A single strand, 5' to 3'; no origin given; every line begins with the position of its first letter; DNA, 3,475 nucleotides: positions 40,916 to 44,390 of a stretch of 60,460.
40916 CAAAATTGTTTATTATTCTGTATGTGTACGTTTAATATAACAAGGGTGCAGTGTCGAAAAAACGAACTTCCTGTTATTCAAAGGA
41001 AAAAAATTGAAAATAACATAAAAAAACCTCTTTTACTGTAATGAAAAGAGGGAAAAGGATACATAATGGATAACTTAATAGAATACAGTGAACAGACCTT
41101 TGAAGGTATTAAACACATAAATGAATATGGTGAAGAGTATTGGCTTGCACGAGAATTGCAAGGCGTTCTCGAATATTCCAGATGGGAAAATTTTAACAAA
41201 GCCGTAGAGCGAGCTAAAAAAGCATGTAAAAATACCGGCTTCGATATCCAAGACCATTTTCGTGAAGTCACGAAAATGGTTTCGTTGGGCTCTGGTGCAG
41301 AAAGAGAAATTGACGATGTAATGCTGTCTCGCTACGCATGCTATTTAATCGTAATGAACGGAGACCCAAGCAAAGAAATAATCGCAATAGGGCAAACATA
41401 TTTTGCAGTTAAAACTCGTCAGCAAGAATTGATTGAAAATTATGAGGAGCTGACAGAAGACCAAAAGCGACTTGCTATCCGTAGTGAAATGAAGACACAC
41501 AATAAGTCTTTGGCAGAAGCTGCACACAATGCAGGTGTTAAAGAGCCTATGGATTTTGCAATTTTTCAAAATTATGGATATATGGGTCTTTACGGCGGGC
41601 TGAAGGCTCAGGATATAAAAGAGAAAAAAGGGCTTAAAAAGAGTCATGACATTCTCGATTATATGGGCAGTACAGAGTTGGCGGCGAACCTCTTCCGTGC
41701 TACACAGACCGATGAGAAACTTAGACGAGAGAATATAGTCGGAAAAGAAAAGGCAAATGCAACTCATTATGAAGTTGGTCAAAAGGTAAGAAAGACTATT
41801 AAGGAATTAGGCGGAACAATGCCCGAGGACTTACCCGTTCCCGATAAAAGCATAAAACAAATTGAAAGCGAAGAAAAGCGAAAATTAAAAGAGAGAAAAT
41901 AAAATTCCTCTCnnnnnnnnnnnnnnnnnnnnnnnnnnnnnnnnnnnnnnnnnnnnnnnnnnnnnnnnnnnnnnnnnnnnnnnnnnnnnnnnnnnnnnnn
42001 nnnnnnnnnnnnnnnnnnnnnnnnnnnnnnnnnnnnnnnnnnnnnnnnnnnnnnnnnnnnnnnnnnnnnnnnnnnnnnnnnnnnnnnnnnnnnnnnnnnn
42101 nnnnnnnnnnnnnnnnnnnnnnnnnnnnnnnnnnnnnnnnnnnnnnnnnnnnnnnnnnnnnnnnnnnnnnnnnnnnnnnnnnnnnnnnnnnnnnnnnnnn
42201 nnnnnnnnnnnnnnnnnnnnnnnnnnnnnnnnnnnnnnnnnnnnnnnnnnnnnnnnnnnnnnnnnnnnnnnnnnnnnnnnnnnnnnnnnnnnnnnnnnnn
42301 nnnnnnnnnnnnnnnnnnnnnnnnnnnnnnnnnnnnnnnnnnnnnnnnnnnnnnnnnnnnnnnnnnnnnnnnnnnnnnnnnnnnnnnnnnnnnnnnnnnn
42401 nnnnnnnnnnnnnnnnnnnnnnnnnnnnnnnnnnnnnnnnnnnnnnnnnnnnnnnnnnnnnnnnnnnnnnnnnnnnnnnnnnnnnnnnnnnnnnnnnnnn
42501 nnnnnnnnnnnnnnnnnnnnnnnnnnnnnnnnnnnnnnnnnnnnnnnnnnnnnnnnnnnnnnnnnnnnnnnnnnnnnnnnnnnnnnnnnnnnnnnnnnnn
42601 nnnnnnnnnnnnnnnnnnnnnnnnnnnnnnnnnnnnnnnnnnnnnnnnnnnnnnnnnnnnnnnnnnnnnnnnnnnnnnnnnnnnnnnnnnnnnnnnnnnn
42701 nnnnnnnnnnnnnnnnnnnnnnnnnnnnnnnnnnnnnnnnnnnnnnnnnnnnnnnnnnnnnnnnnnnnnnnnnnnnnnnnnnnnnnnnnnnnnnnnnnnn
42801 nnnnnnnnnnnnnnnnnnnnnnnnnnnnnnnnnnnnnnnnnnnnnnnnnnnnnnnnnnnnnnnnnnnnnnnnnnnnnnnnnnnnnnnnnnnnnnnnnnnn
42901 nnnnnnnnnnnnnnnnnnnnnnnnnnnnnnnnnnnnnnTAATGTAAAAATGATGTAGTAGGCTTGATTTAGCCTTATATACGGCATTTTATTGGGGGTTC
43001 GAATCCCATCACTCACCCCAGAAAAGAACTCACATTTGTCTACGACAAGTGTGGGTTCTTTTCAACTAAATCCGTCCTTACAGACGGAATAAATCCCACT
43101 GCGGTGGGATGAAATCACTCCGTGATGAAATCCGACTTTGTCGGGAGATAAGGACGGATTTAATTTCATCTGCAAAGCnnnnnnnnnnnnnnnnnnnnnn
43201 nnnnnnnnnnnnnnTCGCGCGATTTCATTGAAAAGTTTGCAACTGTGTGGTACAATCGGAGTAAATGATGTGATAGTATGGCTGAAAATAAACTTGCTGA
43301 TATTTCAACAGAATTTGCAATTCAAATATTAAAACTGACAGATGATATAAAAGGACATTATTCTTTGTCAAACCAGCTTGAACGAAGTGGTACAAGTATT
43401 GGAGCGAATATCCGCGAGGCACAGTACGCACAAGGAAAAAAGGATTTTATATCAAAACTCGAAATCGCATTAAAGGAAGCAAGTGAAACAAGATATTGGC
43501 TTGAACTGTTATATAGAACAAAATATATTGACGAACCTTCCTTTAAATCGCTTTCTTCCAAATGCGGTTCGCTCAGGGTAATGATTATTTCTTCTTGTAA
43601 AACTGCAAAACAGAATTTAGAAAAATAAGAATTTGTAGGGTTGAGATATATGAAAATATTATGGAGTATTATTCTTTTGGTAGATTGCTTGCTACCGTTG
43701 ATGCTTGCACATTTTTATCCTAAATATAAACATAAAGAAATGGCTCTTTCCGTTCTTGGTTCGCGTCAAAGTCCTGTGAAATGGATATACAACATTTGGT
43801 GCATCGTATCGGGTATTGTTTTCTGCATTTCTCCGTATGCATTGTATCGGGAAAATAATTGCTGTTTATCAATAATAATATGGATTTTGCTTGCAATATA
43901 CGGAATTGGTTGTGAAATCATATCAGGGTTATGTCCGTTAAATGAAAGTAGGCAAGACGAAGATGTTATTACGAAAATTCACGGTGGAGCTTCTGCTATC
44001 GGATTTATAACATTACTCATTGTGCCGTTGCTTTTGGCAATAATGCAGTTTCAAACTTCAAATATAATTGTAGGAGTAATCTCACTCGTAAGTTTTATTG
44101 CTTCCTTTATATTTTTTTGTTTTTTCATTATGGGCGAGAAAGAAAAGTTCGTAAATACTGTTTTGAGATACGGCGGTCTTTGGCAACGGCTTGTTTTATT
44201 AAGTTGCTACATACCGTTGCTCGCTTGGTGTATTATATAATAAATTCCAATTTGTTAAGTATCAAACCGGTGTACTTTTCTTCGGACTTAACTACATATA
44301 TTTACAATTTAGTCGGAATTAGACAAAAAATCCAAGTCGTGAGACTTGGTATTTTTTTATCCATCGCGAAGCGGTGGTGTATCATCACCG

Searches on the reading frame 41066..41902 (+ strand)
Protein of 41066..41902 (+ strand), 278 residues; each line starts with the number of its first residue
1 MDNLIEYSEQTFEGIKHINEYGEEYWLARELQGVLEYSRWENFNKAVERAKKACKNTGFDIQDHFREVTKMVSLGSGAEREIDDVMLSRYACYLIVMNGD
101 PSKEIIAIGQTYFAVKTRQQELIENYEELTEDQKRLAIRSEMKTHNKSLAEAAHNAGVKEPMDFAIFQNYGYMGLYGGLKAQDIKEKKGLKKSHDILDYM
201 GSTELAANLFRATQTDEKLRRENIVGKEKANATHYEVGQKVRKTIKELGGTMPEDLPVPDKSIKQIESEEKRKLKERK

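Call 90: search_protein_families(library=pfam, proteins=[window:41066-41902:+], max_evalue=0.001)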
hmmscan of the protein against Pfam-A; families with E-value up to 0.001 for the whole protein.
window:41066-41902:+ (278 aa): 1 family
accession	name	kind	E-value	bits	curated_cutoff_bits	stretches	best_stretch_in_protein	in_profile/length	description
PF02498.22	Bro-N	-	6e-13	49.7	25.6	1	15-107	2-86/96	BRO family, N-terminal domain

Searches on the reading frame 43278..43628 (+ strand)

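Call 90: search_protein_families(library=pfam, proteins=[window:43278-43628:+], max_evalue=0.001)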
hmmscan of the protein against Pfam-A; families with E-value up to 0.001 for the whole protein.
window:43278-43628:+ (116 aa): 1 family
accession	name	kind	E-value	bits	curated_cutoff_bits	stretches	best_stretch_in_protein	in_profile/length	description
PF05635.17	23S_rRNA_IVP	-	2.2e-27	95.8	33.8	1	6-104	5-105/106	23S rRNA-intervening sequence protein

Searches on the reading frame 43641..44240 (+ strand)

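Call 90: search_protein_families(library=pfam, proteins=[window:43641-44240:+], max_evalue=0.001)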
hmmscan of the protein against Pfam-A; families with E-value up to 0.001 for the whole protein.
window:43641-44240:+ (199 aa): 1 family
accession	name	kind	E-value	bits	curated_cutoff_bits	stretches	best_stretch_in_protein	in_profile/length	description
PF06197.19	DUF998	-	1.7e-20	73.9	30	1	20-198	12-183/184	Protein of unknown function (DUF998)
